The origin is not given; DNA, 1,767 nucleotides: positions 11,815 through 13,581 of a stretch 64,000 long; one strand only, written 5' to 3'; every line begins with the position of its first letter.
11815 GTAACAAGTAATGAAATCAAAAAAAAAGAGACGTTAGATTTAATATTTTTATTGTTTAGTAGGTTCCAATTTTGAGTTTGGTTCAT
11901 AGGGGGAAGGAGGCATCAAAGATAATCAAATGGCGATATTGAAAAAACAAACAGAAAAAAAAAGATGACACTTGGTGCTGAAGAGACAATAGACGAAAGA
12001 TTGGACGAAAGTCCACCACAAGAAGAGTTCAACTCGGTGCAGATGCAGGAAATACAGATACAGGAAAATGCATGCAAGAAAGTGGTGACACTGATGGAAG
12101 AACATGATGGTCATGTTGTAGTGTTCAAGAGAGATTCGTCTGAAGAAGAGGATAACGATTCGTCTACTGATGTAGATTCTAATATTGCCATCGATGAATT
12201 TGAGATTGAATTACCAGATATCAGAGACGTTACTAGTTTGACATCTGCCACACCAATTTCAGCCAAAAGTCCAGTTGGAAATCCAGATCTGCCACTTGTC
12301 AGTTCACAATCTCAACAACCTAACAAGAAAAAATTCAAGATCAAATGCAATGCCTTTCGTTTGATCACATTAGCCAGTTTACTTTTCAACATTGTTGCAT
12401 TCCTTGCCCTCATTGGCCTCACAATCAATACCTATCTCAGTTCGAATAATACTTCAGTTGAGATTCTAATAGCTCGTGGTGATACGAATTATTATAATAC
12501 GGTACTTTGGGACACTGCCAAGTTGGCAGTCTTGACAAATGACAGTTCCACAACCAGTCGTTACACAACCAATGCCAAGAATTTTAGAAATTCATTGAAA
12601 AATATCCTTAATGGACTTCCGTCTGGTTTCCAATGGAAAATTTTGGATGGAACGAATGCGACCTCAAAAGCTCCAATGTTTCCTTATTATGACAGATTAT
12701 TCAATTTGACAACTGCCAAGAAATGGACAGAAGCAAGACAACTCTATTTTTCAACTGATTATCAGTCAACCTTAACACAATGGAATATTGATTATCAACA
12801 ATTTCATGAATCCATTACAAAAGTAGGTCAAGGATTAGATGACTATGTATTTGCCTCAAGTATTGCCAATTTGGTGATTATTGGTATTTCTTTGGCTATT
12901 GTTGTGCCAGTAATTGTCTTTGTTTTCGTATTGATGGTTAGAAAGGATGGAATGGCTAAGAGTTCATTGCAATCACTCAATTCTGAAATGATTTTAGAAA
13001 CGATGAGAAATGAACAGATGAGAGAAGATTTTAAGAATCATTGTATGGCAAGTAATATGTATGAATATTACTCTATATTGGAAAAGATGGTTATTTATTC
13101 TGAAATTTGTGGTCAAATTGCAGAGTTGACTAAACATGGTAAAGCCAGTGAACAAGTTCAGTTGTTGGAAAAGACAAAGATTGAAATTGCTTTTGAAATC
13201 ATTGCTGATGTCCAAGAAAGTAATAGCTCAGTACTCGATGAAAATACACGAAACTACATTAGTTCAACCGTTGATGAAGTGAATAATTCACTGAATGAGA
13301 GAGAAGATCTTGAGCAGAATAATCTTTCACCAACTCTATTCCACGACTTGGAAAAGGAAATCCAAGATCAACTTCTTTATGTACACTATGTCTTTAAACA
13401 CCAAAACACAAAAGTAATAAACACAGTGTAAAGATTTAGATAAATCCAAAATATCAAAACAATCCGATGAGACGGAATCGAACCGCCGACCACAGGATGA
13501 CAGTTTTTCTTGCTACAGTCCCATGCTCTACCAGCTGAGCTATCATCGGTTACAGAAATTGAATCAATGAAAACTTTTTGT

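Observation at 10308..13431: Divergent head-to-head pair of two-TM 'LIARGD' proteins with RGS-like tails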

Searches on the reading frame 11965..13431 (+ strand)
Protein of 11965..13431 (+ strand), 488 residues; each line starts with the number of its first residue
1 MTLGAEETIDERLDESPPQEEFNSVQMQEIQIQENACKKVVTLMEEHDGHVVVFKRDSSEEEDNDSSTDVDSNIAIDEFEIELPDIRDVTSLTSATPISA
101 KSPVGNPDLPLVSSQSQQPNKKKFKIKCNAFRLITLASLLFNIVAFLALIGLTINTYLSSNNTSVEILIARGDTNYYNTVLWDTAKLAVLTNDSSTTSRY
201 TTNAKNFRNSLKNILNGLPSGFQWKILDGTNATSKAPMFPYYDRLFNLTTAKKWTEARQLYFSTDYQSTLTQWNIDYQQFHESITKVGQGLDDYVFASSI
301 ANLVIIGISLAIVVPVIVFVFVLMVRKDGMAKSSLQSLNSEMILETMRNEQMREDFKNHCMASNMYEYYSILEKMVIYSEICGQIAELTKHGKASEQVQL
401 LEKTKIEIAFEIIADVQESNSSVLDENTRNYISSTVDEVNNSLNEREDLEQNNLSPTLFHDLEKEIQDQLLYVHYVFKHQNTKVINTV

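Call 4: search_protein_families(library=pfam, proteins=[window:11965-13431:+], max_evalue=10)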
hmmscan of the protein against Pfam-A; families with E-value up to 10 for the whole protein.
window:11965-13431:+ (488 aa): 4 families
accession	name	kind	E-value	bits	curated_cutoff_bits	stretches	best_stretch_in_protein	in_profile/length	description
PF13273.12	DUF4064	-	0.035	14.8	32.1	1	279-330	41-86/102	Protein of unknown function (DUF4064)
PF18699.6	MRPL52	-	0.23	12.1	26.6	1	23-65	37-79/92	Mitoribosomal protein mL52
PF13047.11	DUF3907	-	0.36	11.3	27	1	146-210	7-71/147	Protein of unknown function (DUF3907)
PF01594.21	AI-2E_transport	-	4.4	6.8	34.3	1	268-336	102-170/327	AI-2E family transporter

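Call 6: find_homologous_proteins(query=window:11965-13431:+, max_evalue=0.001)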
Query window:11965-13431:+ (488 aa): 2 proteins with E <= 0.001 among 8000 candidates.
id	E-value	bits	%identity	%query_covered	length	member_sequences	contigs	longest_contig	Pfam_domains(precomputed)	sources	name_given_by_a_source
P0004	0.0e+0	1068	100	100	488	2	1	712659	-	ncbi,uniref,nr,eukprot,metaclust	ncbi:hypothetical protein NAEGRDRAFT_78142 [Naegleria gruberi]|uniref:RGS domain-containing protein 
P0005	2.5e-141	490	54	84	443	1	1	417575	-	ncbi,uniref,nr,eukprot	ncbi:hypothetical protein NAEGRDRAFT_79971 [Naegleria gruberi]|uniref:RGS domain-containing protein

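Call 25: predict_structure(alignment_id=A2)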
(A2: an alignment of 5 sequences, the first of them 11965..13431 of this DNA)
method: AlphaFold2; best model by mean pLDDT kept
length: 488 residues; sequences in the alignment: 5
mean_pLDDT: 64.2   pTM: 0.34
mean pLDDT of the five models: 64.2, 62.9, 61.1, 59.1, 58.7
residues with pLDDT >= 90: 27; 70-90: 203; 50-70: 123; < 50: 135
segments of 3 or more residues with pLDDT < 50: 1-25, 36-130, 446-450, 484-488
pLDDT, mean of each block of 10 residues (from residue 1): 33 38 49 48 35 28 32 31 29 29 29 30 37 65 70 58 67 84 86 81 85 75 62 73 89 92 91 86 74 63 67 69 55 62 83 89 87 89 81 71 84 79 63 72 54 71 83 84 48
secondary structure, 60 per line:
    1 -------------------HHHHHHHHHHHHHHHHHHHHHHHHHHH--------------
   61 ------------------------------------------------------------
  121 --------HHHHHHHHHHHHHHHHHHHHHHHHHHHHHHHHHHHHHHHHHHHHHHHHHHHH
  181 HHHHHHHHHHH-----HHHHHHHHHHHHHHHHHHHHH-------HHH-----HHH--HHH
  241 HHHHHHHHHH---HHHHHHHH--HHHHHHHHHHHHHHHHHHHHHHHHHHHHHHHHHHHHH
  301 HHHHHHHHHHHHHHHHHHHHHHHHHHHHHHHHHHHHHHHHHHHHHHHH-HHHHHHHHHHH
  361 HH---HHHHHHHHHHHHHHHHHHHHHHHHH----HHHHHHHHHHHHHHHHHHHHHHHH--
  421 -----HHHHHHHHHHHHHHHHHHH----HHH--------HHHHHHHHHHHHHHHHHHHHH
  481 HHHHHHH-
elements in order: H20-46 H129-191 H197-217 H238-250 H254-261 H264-348 H350-362 H366-390 H395-418 H426-444 H460-487

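Call 29: fold_search(model_id=the predicted structure, library=pdb)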
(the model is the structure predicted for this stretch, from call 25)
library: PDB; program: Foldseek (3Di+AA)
matches with E <= 10: 254; with E <= 0.001: 0
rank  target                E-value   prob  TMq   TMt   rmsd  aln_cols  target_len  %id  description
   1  6m97                  2.7e-01  0.95  0.21  0.41  10.7       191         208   12  Crystal structure of the high-affinity copper transporter Ctr1 (released 2019-04-03)
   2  2d4u_A                3.4e-01  0.47  0.13  0.30  12.5       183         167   12  Crystal Structure of the ligand binding domain of the bacterial serine chemoreceptor Tsr (released 2006-11-14)
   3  7wrm_A                3.9e-01  0.99  0.20  0.56   6.2       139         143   16  The malate-bound dimer of chemoreceptor MCP2201 ligand binding domain (released 2023-01-04)
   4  7wf6                  4.2e-01  0.99  0.20  0.58   5.2       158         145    9  Crystal structure of SNX13 RGS domain (released 2022-10-26)
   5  5uig                  4.7e-01  0.98  0.22  0.27   5.3       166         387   14  Crystal structure of adenosine A2A receptor bound to a novel triazole-carboximidamide antagonist (released 2017-02-08)
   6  6m98                  4.7e-01  0.60  0.15  0.31  13.0       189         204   10  Crystal structure of the high-affinity copper transporter Ctr1 in complex with Cu(I) (released 2019-04-03)
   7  2d4u_B                5.1e-01  0.38  0.13  0.31  11.3       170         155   14  Crystal Structure of the ligand binding domain of the bacterial serine chemoreceptor Tsr (released 2006-11-14)
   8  9jg1_R                5.9e-01  0.20  0.16  0.19  30.2       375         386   10  Cryo-EM structure of Adriforant-bound Histamine receptor 4 H4R at inactive state (released 2025-12-03)
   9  9kup_A                6.1e-01  0.99  0.21  0.61   4.3       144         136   14  Crystal structure of MCP2201LBD (released 2025-10-22)
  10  8th4_A                7.0e-01  0.84  0.20  0.24   7.2       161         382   14  Structure of AT118-L Nanobody Antagonist in Complex with the Angiotensin II Type I Receptor and Losartan (released 2024-05-22)
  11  7zly                  7.4e-01  0.95  0.22  0.27   4.8       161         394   10  Crystal structure of human GPCR Niacin receptor (HCA2) expressed from Spodoptera frugiperda (released 2023-04-12)
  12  5l7d_A                8.1e-01  0.97  0.25  0.21   4.7       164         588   14  Structure of human Smoothened in complex with cholesterol (released 2016-07-20)
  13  9kup_B                8.5e-01  0.97  0.20  0.61   5.5       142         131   17  Crystal structure of MCP2201LBD (released 2025-10-22)
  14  5xua_C                8.9e-01  0.94  0.21  0.56   4.7       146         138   13  The ligand-free dimer of chemoreceptor MCP2201 ligand binding domain (released 2018-06-27)
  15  4iar                  8.9e-01  0.69  0.19  0.24   6.2       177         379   14  Crystal structure of the chimeric protein of 5-HT1B-BRIL in complex with ergotamine (PSI Community Target) (released 2013-03-13)
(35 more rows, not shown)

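Call 32: find_encoding_contigs(protein=P0005, flank=6000, max_places=2)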
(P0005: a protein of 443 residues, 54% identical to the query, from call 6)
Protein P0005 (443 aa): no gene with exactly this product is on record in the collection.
